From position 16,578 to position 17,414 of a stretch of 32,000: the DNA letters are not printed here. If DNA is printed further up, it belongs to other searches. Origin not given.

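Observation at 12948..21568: GntR-centred divergent supercluster (about 8.6 kb) encoding an unassigned catabolic pathway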

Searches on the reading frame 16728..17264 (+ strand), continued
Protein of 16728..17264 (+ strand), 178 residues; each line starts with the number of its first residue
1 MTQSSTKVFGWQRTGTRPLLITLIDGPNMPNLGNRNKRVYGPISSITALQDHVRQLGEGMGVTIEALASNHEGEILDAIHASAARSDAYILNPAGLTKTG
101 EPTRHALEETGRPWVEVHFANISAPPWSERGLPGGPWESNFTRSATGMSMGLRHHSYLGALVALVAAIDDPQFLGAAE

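Call 75: search_protein_families(library=ncbifam, proteins=[L066:5014-5979:+, L066:3806-4996:+, L066:5976-6365:+, L009:12942-13898:+, L009:14794-15864:+, L037:6489-7700:+, L037:4197-5618:+], max_evalue=1e-20)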
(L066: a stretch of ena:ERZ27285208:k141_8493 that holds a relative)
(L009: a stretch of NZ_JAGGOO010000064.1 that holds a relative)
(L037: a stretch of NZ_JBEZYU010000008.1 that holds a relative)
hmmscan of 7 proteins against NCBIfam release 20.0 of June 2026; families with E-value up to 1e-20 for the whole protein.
L066:5014-5979:+ (321 aa): 4 families
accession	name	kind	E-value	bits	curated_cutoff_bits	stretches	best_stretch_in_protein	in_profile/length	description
NF004283.0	PRK05692.1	subfamily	1.3e-103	346.2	246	1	4-292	7-295/300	hydroxymethylglutaryl-CoA lyase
TIGR02146.1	LysS_fung_arch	equivalog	1.9e-23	83.3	413.55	1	11-235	6-220/344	homocitrate synthase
TIGR02660.1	nifV_homocitr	equivalog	1e-22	81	462.9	1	6-313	4-295/365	homocitrate synthase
TIGR02090.1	LEU1_arch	subfamily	9.3e-22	77.6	484.75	1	10-278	7-259/363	isopropylmalate/citramalate/homocitrate synthases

L066:3806-4996:+ (396 aa): 7 families
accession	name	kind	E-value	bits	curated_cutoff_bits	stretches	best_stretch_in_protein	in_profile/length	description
NF052585.1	SucGlutTfsCaiB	equivalog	7.4e-77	258.6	750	1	3-380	6-388/394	succinate--glutarate CoA-transferase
NF041294.1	Scnl_mescCoAtase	equivalog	1.4e-71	241.7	700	1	5-378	4-381/381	succinyl-CoA:mesaconate CoA-transferase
NF003809.0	PRK05398.1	subfamily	1.7e-68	231.1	442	1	1-391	1-411/416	formyl-CoA transferase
TIGR03253.1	oxalate_frc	equivalog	2.1e-66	224.4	504.2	1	4-208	3-207/416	formyl-CoA transferase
NF008511.0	PRK11430.1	equivalog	1.4e-63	215.3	522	1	4-375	9-374/381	CoA:oxalate CoA-transferase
NF002914.1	PRK03525.1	equivalog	1.4e-51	175.7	413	1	4-395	9-396/400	L-carnitine CoA-transferase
TIGR04253.1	mesacon_CoA_iso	equivalog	9.8e-25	87.4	725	1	5-381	3-385/403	2-methylfumaryl-CoA isomerase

L066:5976-6365:+ (129 aa): 0 families

L009:12942-13898:+ (318 aa): 7 families
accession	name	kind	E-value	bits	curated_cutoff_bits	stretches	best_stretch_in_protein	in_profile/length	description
NF004283.0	PRK05692.1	subfamily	1.3e-61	208.4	246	1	8-300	4-297/300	hydroxymethylglutaryl-CoA lyase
TIGR02660.1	nifV_homocitr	equivalog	5.8e-28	98.2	462.9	1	11-264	2-238/365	homocitrate synthase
NF002085.0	PRK00915.1-2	subfamily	6.5e-24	84.5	517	1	5-243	8-235/504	2-isopropylmalate synthase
TIGR02090.1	LEU1_arch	subfamily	1.9e-23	83.2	484.75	1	12-264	2-237/363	isopropylmalate/citramalate/homocitrate synthases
NF002086.0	PRK00915.1-3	equivalog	6.6e-23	81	532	1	9-264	5-251/516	2-isopropylmalate synthase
TIGR00973.1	leuA_bact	equivalog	9.2e-22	77.2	598.7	1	11-264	2-246/494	2-isopropylmalate synthase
NF002087.0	PRK00915.1-4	equivalog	1.8e-21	76.2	729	1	9-264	5-251/516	2-isopropylmalate synthase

L009:14794-15864:+ (356 aa): 3 families
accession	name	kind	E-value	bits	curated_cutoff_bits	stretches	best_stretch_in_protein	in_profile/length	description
TIGR00045.1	TIGR00045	subfamily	9.1e-69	232.2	168.45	2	26-170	1-148/375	glycerate kinase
NF007668.0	PRK10342.1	equivalog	2.6e-46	158.4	686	1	25-170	1-149/381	glycerate 2-kinase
NF007401.0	PRK09932.1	equivalog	5.9e-40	137.6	625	1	25-171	1-150/381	glycerate 3-kinase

L037:6489-7700:+ (403 aa): 7 families
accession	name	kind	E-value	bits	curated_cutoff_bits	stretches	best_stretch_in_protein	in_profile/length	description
NF052585.1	SucGlutTfsCaiB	equivalog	4.8e-88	295.4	750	1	4-384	4-390/394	succinate--glutarate CoA-transferase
NF008511.0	PRK11430.1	equivalog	5.1e-82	276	522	1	4-366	6-364/381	CoA:oxalate CoA-transferase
NF003809.0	PRK05398.1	subfamily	2e-73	247.3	442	1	6-209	3-207/416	formyl-CoA transferase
NF041294.1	Scnl_mescCoAtase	equivalog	3.1e-72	243.8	700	1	8-379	4-380/381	succinyl-CoA:mesaconate CoA-transferase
TIGR03253.1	oxalate_frc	equivalog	7.3e-72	242.3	504.2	1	6-209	2-206/416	formyl-CoA transferase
NF002914.1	PRK03525.1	equivalog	9.1e-35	120.3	413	1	2-399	4-398/400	L-carnitine CoA-transferase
TIGR04253.1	mesacon_CoA_iso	equivalog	1.9e-24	86.4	725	1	8-398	3-400/403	2-methylfumaryl-CoA isomerase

L037:4197-5618:+ (473 aa): 18 families
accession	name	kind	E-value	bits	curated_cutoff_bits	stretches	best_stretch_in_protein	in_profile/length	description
NF053628.1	BnzsclthlBbsBGT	equivalog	7.1e-97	324.7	750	1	112-469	22-385/389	benzoylsuccinyl-CoA thiolase subunit BbsB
NF006102.0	PRK08256.1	subfamily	8e-97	324.8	436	1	94-472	3-393/394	lipid-transfer protein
NF004720.0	PRK06064.1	subfamily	1.9e-93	313.3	420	1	93-471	1-387/389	thiolase domain-containing protein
NF053570.1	AcCoTHIOL_METTL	equivalog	3.4e-78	263.2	600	1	107-471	15-383/385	acetyl-CoA acetyltransferase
NF004715.0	PRK06059.1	equivalog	3.1e-77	260.2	424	1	93-454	3-388/399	lipid-transfer protein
NF004810.0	PRK06157.1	equivalog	2.3e-74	251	403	1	92-455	5-384/400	acetyl-CoA acetyltransferase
NF005704.0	PRK07516.1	subfamily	1.5e-72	244.8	412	1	94-454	2-375/389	thiolase domain-containing protein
NF009228.0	PRK12578.1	subfamily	1.1e-59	202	485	1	117-454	26-375/387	thiolase domain-containing protein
NF004811.0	PRK06158.1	subfamily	5.4e-58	196.8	421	1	96-457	10-371/384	acetyl-CoA acetyltransferase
NF006180.0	PRK08313.1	subfamily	8.2e-58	196.1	514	1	113-456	24-374/389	thiolase domain-containing protein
NF004982.0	PRK06365.1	equivalog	1.9e-52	178.8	695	2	344-452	298-414/430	thiolase domain-containing protein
NF006010.0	PRK08142.1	subfamily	1.5e-51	175.4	462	1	94-471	5-387/388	thiolase domain-containing protein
NF004721.0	PRK06065.1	equivalog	1.7e-46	158.9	455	1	94-442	10-368/393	thiolase domain-containing protein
NF004936.0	PRK06289.1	equivalog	3.9e-41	141.2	375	1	117-456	29-393/405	acetyl-CoA acetyltransferase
NF005892.0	PRK07855.1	subfamily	1.5e-40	139.2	469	1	94-453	6-379/390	lipid-transfer protein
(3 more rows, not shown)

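Call 81: search_protein_families(library=pfam, proteins=[L010:5278-6732:-, L010:4488-5258:+, L010:3330-4487:+, L011:5620-6603:+, L011:6634-8052:+, L011:3404-5287:-, L013:7743-8675:+, L013:8679-9584:+, L013:6314-7576:-, L013:4504-5778:-], max_evalue=0.0001)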
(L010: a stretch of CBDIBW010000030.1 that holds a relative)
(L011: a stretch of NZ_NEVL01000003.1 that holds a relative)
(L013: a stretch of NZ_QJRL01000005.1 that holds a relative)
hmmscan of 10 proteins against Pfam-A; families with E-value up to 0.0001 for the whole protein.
L010:5278-6732:- (484 aa): 2 families
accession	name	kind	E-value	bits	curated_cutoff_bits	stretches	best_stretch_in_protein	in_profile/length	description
PF05598.16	DUF772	-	2.5e-16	59.9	23.1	1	82-156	1-73/74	Transposase domain (DUF772)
PF01609.27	DDE_Tnp_1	-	1.7e-10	41.4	23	1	308-376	25-90/200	Transposase DDE domain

L010:4488-5258:+ (256 aa): 2 families
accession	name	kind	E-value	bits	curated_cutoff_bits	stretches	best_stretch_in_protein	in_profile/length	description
PF00378.25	ECH_1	-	3.1e-48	164.7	27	1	11-255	4-250/251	Enoyl-CoA hydratase/isomerase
PF16113.10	ECH_2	-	9.9e-29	101.3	27.2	2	14-179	2-173/335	Enoyl-CoA hydratase/isomerase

L010:3330-4487:+ (385 aa): 4 families
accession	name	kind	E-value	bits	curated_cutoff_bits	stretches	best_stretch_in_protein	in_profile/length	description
PF00441.29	Acyl-CoA_dh_1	-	2.7e-40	138.4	22.4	1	230-377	2-149/150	Acyl-CoA dehydrogenase, C-terminal domain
PF02771.21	Acyl-CoA_dh_N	-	2.3e-29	102.5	22.9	1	9-119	2-113/113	Acyl-CoA dehydrogenase, N-terminal domain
PF02770.24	Acyl-CoA_dh_M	-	5.6e-27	94.2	33.3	1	123-217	1-97/97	Acyl-CoA dehydrogenase, middle domain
PF08028.16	Acyl-CoA_dh_2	-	2.2e-14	54.3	22.7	1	251-366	8-133/134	Acyl-CoA dehydrogenase, C-terminal domain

L011:5620-6603:+ (327 aa): 1 family
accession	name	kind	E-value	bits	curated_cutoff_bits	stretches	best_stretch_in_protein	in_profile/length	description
PF00196.25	GerE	-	1.4e-09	37.9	23.5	1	265-316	3-54/57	Bacterial regulatory proteins, luxR family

L011:6634-8052:+ (472 aa): 1 family
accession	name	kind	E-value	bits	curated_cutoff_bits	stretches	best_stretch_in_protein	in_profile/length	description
PF01425.27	Amidase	-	6.7e-89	299.4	27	1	41-459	6-445/445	Amidase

L011:3404-5287:- (627 aa): 2 families
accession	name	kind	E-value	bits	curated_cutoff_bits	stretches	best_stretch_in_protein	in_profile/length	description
PF00155.27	Aminotran_1_2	-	6.8e-28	98.3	19.7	1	291-603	29-346/361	Aminotransferase class I and II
PF00392.27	GntR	-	2.6e-11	43.5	27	1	155-218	1-64/64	Bacterial regulatory proteins, gntR family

L013:7743-8675:+ (310 aa): 2 families
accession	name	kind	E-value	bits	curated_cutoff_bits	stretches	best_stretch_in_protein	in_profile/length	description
PF03466.25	LysR_substrate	-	5.6e-30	104.7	28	1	90-292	4-208/209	LysR substrate binding domain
PF00126.33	HTH_1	-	4.9e-21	74.9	26.6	1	5-62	1-58/60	Bacterial regulatory helix-turn-helix protein, lysR family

L013:8679-9584:+ (301 aa): 2 families
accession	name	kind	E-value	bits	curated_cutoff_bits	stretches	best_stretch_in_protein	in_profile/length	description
PF03466.25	LysR_substrate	-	1.2e-27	97.2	28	1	90-276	5-192/209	LysR substrate binding domain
PF00126.33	HTH_1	-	1.8e-14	53.8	26.6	1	4-63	1-60/60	Bacterial regulatory helix-turn-helix protein, lysR family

L013:6314-7576:- (420 aa): 5 families
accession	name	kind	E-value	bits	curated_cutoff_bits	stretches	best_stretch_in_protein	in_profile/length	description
PF01266.30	DAO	-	5.1e-62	210.9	27.9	1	11-401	1-353/353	FAD dependent oxidoreductase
PF00890.30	FAD_binding_2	-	2.6e-06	27.3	20.4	1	11-49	1-39/414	FAD binding domain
PF13454.12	NAD_binding_9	-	1.3e-05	25.7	21.8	0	220-260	114-154/155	FAD-NAD(P)-binding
PF13450.12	NAD_binding_8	-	3.2e-05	24.6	21.9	1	14-43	1-30/68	NAD(P)-binding Rossmann-like domain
PF07992.20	Pyr_redox_2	-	5.4e-05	23.2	26.1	0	11-43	2-31/291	Pyridine nucleotide-disulphide oxidoreductase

L013:4504-5778:- (424 aa): 1 family
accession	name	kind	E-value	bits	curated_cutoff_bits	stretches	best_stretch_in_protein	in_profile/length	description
PF00375.23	SDF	-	1.1e-109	367.5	27.9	1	8-406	1-387/387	Sodium:dicarboxylate symporter family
